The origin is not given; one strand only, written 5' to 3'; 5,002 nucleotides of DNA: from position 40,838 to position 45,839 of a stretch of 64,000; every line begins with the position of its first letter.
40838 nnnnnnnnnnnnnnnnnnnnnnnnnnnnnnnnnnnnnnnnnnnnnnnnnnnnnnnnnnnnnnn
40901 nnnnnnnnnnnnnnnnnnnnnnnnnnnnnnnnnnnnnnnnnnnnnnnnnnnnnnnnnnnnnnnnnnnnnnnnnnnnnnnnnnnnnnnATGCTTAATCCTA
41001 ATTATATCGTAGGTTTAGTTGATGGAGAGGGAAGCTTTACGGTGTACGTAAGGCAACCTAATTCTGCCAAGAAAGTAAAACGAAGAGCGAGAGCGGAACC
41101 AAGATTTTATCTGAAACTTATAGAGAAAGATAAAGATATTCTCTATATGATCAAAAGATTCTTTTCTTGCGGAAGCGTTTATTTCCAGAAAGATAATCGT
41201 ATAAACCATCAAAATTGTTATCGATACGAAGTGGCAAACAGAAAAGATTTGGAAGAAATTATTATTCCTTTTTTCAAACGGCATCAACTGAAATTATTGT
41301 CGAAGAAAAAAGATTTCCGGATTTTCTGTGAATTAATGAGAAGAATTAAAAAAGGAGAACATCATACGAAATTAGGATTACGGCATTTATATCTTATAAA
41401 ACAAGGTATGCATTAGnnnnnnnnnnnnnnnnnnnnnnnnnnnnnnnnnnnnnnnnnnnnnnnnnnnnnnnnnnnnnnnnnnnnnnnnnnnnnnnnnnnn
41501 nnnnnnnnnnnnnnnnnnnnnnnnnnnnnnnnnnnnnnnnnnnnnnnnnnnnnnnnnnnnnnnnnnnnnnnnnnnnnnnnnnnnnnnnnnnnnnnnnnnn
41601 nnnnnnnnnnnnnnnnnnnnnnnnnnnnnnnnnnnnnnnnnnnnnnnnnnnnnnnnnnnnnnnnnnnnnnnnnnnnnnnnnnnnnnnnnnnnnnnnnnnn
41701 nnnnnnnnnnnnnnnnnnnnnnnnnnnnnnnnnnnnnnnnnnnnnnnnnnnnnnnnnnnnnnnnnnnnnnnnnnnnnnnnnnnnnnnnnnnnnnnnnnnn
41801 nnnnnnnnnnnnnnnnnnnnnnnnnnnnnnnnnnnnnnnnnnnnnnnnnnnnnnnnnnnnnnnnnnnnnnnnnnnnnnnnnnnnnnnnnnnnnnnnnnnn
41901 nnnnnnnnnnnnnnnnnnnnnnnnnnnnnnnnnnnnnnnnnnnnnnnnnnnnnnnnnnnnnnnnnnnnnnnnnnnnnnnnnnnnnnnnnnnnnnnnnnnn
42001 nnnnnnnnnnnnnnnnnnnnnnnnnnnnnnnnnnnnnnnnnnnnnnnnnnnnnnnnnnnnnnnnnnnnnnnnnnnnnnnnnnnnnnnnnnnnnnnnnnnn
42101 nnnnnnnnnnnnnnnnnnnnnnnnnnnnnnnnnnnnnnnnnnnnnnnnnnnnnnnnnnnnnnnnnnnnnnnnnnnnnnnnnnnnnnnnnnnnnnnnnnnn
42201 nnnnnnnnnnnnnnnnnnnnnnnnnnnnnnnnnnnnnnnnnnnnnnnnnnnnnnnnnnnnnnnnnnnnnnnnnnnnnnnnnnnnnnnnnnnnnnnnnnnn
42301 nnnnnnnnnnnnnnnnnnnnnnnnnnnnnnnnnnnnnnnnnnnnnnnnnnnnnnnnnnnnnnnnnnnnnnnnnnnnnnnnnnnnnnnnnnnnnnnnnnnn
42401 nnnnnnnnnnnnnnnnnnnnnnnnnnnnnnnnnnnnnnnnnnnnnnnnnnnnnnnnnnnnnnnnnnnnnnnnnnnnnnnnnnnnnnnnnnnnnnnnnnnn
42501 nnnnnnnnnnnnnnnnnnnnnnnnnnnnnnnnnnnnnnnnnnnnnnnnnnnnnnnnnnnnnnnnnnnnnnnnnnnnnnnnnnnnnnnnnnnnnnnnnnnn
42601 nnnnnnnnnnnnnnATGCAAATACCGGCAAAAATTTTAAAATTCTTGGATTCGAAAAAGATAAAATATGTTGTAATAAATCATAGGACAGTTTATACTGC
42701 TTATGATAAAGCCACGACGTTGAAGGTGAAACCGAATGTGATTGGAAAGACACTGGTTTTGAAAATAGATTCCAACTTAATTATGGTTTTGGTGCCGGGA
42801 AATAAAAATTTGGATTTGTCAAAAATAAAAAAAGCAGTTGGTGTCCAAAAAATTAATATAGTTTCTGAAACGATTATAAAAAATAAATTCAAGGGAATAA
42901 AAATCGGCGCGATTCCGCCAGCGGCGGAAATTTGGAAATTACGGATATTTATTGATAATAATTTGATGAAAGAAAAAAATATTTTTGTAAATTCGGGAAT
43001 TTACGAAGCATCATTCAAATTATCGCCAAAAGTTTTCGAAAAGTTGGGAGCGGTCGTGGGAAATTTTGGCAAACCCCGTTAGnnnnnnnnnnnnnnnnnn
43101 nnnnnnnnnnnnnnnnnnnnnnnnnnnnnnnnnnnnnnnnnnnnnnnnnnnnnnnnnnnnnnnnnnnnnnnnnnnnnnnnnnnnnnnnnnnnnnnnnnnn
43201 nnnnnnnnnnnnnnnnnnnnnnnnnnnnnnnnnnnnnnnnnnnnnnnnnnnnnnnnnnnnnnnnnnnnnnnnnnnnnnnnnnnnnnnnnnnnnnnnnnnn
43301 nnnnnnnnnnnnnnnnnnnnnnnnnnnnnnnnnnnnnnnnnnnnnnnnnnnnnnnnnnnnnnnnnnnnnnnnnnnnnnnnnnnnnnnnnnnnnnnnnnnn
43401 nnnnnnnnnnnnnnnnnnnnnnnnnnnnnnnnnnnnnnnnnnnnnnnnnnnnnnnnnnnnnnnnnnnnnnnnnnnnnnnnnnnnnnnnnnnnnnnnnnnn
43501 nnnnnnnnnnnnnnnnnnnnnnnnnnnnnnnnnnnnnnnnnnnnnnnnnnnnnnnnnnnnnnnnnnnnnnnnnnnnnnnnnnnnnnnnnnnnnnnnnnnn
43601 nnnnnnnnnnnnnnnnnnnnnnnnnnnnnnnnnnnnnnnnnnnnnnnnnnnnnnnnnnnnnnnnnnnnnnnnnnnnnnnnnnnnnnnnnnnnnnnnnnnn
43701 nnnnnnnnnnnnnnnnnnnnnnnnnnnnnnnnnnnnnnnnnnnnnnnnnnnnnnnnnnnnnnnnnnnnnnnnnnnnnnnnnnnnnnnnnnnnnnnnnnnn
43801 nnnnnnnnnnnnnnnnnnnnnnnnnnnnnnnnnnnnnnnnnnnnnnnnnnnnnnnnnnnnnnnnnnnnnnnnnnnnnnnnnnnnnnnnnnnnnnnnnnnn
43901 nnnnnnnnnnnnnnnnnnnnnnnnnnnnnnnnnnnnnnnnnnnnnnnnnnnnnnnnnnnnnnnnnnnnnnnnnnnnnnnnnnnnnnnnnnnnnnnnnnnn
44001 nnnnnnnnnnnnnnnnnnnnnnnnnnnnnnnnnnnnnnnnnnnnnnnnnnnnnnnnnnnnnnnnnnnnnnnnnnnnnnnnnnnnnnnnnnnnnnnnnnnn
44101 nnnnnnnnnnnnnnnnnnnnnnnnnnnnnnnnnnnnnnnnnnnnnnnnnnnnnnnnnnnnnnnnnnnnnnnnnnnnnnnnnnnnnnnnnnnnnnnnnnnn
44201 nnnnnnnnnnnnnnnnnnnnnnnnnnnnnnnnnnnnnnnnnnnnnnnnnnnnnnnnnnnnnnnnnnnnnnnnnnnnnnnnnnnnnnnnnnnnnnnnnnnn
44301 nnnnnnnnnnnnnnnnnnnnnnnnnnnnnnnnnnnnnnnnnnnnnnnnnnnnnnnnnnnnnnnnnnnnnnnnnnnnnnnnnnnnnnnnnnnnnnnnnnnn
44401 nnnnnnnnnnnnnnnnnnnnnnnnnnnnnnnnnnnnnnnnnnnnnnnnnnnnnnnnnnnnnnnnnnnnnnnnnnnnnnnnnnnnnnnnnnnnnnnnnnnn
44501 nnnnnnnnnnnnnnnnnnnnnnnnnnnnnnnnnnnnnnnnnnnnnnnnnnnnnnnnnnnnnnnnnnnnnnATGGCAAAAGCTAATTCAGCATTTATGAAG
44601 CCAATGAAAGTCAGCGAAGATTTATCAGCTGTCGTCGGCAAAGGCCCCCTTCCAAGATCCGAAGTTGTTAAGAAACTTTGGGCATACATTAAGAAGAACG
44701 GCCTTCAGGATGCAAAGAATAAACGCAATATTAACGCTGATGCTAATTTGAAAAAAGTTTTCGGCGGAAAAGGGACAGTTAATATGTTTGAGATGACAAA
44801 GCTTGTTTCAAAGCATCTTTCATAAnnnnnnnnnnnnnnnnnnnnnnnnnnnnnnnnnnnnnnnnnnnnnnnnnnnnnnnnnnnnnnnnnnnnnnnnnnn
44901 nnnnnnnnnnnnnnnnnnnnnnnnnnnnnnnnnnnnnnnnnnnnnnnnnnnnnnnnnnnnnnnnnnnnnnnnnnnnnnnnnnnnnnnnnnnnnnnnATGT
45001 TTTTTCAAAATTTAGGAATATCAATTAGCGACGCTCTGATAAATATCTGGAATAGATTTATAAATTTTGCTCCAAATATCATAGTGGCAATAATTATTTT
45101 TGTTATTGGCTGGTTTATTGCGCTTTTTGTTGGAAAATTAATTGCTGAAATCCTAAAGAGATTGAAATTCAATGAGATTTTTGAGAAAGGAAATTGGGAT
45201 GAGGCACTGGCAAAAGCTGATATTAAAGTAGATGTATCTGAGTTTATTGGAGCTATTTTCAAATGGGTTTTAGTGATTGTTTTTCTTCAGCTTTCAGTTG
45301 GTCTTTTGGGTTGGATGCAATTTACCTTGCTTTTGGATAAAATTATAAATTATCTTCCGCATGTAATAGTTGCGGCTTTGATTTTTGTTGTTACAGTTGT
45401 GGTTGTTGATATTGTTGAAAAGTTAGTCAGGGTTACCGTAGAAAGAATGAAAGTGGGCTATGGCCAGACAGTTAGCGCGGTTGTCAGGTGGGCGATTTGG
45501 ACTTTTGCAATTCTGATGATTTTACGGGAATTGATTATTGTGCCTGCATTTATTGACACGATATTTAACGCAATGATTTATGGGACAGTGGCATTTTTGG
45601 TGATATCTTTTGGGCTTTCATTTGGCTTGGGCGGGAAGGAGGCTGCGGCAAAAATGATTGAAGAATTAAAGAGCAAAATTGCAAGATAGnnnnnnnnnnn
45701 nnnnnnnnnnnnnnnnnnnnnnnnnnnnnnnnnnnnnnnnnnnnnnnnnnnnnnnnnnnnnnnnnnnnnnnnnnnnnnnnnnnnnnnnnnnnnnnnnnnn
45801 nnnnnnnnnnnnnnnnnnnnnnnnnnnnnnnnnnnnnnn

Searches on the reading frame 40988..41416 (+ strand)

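Call 10: search_protein_families(library=pfam, proteins=[window:40988-41416:+], max_evalue=0.01)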
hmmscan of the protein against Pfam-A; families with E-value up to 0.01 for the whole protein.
window:40988-41416:+ (142 aa): 1 family
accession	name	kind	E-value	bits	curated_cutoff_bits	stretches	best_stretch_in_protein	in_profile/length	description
PF00961.24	LAGLIDADG_1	-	1.5e-17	64.8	23.1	1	7-116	1-101/102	LAGLIDADG endonuclease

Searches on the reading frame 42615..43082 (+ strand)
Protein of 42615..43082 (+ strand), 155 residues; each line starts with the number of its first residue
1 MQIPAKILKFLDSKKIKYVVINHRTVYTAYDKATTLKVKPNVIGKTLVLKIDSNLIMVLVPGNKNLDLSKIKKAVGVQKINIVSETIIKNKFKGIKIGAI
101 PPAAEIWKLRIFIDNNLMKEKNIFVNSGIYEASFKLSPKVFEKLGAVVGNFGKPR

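Call 10: search_protein_families(library=pfam, proteins=[window:42615-43082:+], max_evalue=0.01)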
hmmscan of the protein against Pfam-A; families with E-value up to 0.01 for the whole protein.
window:42615-43082:+ (155 aa): 1 family
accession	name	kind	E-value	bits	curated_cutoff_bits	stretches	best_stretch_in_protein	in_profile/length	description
PF04073.20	tRNA_edit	-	1e-22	81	25.5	1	23-143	1-122/123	Aminoacyl-tRNA editing domain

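Call 70: find_homologous_proteins(query=window:42615-43079:+, max_evalue=1e-20)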
Query window:42615-43079:+ (155 aa): 126 proteins with E <= 1e-20 among 168 candidates; the best 120 are listed.
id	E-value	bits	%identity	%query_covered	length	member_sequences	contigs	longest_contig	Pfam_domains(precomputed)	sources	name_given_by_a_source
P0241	1.0e-90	319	100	100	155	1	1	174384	PF04073.21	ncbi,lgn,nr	ncbi:MAG: YbaK/EbsC family protein [Candidatus Pacebacteria bacterium]|nr:YbaK/EbsC family protein [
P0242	5.0e-66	239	73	100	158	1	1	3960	PF04073.21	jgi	jgi:Ala-tRNA(Pro) deacylase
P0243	1.4e-65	238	72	100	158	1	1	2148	PF04073.21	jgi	jgi:Ala-tRNA(Pro) deacylase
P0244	1.4e-65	238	72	100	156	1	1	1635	PF04073.21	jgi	-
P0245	3.2e-65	237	71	100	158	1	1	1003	PF04073.21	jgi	jgi:Ala-tRNA(Pro) deacylase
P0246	1.3e-64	235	72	100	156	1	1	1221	PF04073.21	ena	-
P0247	1.5e-64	234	74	100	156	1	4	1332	PF04073.21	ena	-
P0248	2.7e-64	234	70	100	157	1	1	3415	PF04073.21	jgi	jgi:Ala-tRNA(Pro) deacylase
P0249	6.7e-64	232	69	100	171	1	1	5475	PF04073.21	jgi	jgi:Ala-tRNA(Pro) deacylase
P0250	1.3e-63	231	68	100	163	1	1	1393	PF04073.21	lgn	-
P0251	2.1e-63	231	69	100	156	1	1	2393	PF04073.21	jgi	jgi:Ala-tRNA(Pro) deacylase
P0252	3.4e-62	227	70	98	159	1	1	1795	PF04073.21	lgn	-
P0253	8.4e-62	226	69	100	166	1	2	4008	PF04073.21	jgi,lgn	jgi:Ala-tRNA(Pro) deacylase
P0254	1.7e-61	225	68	100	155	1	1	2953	PF04073.21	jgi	jgi:Ala-tRNA(Pro) deacylase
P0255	5.4e-61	223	70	100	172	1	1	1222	PF04073.21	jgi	jgi:Ala-tRNA(Pro) deacylase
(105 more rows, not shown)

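Call 71: find_encoding_contigs(protein=P0242, flank=6000, max_places=2)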
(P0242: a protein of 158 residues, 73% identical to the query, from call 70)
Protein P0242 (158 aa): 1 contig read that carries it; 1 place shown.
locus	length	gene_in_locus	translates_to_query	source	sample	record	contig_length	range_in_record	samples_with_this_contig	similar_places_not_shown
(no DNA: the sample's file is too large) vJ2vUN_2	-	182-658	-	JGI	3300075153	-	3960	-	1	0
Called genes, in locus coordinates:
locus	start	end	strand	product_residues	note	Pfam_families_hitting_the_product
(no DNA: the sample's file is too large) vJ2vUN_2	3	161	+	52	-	?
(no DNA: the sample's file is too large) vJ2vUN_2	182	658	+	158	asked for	PF04073:tRNA_edit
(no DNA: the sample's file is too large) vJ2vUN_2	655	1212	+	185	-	PF01209:Ubie_methyltran (weak), PF13489:Methyltransf_23, PF07021:MetW, PF13847:Methyltransf_31, PF08241:Methyltransf_11, PF08242:Methyltransf_12 (weak), PF13649:Methyltransf_25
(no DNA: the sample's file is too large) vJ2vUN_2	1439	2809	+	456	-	PF11638:DnaA_N, PF00308:Bac_DnaA, PF01695:IstB_IS21, PF01637:ATPase_2 (faint), PF00004:AAA (weak), PF08299:Bac_DnaA_C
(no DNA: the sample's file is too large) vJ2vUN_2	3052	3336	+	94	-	-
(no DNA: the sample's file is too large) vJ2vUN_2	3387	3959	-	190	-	PF00625:Guanylate_kin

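Call 72: find_encoding_contigs(protein=P0249, flank=6000, max_places=2)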
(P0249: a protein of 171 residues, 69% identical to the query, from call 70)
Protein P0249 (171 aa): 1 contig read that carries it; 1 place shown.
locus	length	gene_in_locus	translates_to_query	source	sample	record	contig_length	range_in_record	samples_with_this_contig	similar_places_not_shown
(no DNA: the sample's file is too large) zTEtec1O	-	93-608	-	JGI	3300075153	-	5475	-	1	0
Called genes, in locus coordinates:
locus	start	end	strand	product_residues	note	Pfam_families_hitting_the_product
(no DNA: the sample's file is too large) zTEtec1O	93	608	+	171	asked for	PF04073:tRNA_edit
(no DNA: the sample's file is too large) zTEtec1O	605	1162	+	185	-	PF05148:Methyltransf_8 (faint), PF13489:Methyltransf_23, PF01209:Ubie_methyltran, PF07021:MetW, PF13847:Methyltransf_31, PF08241:Methyltransf_11, PF08242:Methyltransf_12 (weak), PF13649:Methyltransf_25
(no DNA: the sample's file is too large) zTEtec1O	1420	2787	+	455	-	PF11638:DnaA_N, PF00308:Bac_DnaA, PF00004:AAA (faint), PF01695:IstB_IS21, PF08299:Bac_DnaA_C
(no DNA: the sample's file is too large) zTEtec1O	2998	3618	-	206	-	PF24709:DUF7670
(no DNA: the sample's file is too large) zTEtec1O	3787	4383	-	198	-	PF00625:Guanylate_kin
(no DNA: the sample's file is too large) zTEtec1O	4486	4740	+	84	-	PF02201:SWIB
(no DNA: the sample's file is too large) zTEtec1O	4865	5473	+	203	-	?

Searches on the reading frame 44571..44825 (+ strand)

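Call 10: search_protein_families(library=pfam, proteins=[window:44571-44825:+], max_evalue=0.01)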
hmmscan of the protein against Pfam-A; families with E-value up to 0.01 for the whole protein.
window:44571-44825:+ (84 aa): 1 family
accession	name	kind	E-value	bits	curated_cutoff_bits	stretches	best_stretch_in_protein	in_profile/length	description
PF02201.23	SWIB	-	3.1e-31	107.4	25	1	10-83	1-74/74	SWIB/MDM2 domain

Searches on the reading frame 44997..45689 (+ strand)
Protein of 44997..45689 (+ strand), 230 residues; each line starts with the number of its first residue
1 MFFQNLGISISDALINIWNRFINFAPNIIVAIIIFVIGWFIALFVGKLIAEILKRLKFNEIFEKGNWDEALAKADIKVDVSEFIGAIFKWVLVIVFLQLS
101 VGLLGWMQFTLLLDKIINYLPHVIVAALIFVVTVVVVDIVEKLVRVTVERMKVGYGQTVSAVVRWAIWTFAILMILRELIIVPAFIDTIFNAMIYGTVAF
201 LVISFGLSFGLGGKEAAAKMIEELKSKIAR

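Call 10: search_protein_families(library=pfam, proteins=[window:44997-45689:+], max_evalue=0.01)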
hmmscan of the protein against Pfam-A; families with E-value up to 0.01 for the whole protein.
window:44997-45689:+ (230 aa): 1 family
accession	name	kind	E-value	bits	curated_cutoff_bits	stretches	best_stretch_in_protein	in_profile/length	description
PF05552.17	MS_channel_1st_1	-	1.4e-22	79.7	22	2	13-60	2-49/50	Mechanosensitive ion channel, conserved TM helix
